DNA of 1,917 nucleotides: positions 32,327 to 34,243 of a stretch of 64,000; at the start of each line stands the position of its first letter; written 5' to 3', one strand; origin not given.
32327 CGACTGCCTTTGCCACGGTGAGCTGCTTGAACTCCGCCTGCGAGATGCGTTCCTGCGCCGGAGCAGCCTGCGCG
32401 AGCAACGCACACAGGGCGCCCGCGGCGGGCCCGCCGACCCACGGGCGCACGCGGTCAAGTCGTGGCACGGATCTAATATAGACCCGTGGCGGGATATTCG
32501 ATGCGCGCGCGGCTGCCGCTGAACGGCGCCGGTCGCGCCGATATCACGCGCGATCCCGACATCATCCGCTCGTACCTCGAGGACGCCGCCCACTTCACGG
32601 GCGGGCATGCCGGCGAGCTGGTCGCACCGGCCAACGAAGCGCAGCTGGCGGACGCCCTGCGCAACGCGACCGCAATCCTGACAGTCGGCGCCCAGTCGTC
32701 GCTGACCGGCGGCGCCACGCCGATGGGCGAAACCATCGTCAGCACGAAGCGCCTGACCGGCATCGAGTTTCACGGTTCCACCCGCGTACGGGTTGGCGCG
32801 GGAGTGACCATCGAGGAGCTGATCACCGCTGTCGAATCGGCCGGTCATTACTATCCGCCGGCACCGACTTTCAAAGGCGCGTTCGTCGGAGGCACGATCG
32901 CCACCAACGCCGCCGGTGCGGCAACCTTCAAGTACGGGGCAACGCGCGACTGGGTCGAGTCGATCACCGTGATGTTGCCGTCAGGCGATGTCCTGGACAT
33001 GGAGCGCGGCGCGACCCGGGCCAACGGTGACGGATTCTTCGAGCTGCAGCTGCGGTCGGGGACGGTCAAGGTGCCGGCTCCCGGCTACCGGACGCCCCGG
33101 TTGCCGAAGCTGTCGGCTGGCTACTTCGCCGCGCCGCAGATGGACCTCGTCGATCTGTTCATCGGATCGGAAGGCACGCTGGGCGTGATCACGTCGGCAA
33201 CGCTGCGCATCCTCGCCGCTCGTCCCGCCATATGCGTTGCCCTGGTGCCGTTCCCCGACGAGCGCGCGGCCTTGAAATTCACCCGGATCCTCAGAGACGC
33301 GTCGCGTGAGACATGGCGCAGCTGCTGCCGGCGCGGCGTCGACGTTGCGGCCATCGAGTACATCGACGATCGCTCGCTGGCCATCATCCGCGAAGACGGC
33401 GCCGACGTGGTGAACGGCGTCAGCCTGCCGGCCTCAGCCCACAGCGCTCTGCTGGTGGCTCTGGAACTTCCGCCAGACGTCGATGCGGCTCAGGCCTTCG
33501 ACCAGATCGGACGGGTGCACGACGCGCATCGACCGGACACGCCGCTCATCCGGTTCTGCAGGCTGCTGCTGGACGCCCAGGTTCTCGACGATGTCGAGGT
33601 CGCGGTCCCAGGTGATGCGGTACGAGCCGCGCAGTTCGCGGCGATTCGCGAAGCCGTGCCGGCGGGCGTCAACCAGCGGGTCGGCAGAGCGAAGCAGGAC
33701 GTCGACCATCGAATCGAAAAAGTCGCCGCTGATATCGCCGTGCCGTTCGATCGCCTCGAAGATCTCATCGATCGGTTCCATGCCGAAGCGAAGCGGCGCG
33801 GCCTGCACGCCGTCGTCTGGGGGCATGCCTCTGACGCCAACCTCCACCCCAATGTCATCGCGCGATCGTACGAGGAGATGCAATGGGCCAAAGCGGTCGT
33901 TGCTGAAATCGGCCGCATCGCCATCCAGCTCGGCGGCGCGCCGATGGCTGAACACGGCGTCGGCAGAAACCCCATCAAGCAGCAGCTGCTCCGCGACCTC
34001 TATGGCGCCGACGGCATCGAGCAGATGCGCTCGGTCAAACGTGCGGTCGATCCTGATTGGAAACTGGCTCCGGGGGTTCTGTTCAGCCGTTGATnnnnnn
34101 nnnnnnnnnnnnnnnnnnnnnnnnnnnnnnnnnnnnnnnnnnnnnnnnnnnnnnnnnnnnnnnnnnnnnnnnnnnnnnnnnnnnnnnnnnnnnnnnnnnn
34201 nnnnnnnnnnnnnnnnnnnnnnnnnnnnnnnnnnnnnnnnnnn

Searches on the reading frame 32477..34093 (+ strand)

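Call 37: search_protein_families(library=pfam, proteins=[window:32477-34093:+], max_evalue=0.0001)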
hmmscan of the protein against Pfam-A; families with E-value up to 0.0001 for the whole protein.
window:32477-34093:+ (538 aa): 2 families
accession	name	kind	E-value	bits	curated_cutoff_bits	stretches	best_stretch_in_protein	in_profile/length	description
PF02913.24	FAD-oxidase_C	-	2.3e-33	116.4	21.2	1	274-533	17-246/248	FAD linked oxidases, C-terminal domain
PF01565.28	FAD_binding_4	-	7.8e-24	84.4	26.4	1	48-175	4-138/139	FAD binding domain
